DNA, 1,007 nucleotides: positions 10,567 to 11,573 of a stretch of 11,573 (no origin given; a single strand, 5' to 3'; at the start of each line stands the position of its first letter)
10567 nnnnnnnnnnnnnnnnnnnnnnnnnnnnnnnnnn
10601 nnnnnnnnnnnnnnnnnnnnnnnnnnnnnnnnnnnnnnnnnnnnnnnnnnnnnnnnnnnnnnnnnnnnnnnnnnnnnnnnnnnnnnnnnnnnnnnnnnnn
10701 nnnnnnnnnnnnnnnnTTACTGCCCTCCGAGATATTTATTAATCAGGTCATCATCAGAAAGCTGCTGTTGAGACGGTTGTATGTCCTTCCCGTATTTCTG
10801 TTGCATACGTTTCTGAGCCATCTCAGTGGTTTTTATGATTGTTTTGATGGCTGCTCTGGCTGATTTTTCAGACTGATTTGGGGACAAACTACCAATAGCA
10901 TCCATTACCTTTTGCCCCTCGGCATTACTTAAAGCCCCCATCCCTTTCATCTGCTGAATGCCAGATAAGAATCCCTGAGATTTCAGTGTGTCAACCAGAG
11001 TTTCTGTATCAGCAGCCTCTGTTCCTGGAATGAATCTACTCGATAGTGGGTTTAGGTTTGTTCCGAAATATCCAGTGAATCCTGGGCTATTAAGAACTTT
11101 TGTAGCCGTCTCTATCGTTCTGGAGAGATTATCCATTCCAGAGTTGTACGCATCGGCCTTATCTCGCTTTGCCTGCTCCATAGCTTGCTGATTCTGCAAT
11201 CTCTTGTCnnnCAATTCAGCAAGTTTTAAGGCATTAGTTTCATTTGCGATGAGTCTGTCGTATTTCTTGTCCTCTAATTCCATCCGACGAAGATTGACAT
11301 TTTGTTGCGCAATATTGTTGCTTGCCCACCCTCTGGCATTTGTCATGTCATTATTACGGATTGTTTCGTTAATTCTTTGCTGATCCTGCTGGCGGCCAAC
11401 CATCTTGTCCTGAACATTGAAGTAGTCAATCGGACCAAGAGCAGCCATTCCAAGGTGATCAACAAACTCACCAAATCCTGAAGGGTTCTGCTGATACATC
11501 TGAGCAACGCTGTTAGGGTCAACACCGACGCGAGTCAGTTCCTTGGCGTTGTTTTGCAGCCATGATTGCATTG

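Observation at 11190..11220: In-frame amber codon separating two same-frame ORFs in the ejection-protein region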

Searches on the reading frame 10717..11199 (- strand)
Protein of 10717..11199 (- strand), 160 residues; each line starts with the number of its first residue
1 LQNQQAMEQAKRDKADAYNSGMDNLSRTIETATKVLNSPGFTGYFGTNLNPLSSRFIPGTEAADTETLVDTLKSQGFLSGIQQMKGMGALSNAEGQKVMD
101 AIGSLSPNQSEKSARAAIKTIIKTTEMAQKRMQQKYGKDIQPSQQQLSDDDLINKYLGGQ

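Call 16: search_protein_families(library=pfam, proteins=[window:10720-11199:-], max_evalue=0.01)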
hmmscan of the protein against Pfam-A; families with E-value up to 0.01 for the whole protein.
window:10720-11199:- (160 aa): 1 family
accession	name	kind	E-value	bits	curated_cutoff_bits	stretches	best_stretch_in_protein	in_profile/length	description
PF12699.13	phiKZ_IP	-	0.0039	16.9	27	0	62-137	290-368/387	phiKZ-like phage internal head proteins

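Call 17: find_encoding_contigs(protein=window:10717-11199:-, flank=10000, max_places=10)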
Protein window:10717-11199:- (160 aa): 2 contigs read that carry it; 2 places shown.
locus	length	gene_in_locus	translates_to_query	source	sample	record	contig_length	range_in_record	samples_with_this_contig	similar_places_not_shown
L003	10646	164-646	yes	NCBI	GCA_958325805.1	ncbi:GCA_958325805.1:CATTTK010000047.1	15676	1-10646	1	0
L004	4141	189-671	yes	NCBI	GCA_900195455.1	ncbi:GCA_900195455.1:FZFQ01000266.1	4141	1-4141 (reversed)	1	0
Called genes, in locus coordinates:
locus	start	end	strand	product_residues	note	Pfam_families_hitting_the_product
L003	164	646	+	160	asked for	-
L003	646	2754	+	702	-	PF26808:Phage_P22_gp16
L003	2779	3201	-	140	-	-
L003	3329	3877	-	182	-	PF01850:PIN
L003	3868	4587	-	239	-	-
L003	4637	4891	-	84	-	PF03869:Arc, PF22513:FitA-like_RHH, PF11423:Repressor_Mnt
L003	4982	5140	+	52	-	PF03869:Arc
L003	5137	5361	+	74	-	-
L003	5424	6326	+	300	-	PF10547:P22_AR_N, PF10548:P22_AR_C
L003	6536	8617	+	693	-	PF09008:Head_binding, PF13229:Beta_helix (weak)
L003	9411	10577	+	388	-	PF00768:Peptidase_S11, PF13354:Beta-lactamase2, PF07943:PBP5_C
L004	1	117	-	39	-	?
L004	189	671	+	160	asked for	-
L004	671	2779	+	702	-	PF26808:Phage_P22_gp16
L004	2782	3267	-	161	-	-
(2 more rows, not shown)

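Call 20: find_encoding_contigs(protein=window:10717-11181:-, flank=10000, max_places=10)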
Protein window:10717-11181:- (154 aa): 15 contigs read that carry it; 4 places shown.
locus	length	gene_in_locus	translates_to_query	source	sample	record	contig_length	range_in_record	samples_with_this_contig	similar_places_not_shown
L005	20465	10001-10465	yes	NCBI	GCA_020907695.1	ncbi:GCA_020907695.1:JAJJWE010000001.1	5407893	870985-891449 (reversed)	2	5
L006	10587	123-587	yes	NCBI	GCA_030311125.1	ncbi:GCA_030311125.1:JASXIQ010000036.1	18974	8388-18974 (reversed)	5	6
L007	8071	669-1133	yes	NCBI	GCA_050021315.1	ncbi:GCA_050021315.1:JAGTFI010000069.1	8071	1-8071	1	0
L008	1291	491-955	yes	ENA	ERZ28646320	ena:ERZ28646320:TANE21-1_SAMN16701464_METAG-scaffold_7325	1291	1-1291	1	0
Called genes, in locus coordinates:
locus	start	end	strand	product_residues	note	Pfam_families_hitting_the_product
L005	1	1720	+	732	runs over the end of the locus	PF16510:P22_portal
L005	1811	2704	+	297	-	-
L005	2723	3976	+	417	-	PF11651:P22_CoatProtein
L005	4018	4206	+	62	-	-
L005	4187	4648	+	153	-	PF11650:P22_Tail-4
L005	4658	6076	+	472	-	PF11134:Phage_stabilise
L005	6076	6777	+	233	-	-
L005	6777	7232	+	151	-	PF11039:DUF2824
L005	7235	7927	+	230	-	PF25688:P22_gp7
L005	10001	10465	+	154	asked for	-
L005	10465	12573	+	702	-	PF26808:Phage_P22_gp16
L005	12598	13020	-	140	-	-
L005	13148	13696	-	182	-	PF01850:PIN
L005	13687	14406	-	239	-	-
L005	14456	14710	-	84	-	PF03869:Arc, PF22513:FitA-like_RHH, PF11423:Repressor_Mnt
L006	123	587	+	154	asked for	-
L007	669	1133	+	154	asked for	-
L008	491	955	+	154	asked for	-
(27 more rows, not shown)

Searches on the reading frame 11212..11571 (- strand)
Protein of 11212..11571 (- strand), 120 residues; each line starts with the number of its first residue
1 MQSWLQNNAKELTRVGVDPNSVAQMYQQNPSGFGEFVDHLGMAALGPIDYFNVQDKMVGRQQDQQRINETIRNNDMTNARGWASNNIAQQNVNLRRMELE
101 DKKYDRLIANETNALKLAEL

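Call 16: search_protein_families(library=pfam, proteins=[window:11212-11571:-], max_evalue=0.01)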
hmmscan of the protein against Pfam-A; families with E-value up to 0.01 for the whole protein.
window:11212-11571:- (120 aa): 1 family
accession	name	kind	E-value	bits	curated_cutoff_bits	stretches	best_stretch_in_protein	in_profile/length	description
PF16928.10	Inj_translocase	-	1.7e-18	67.5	29.7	1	4-81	133-210/218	DNA/protein translocase of phage P22 injectosome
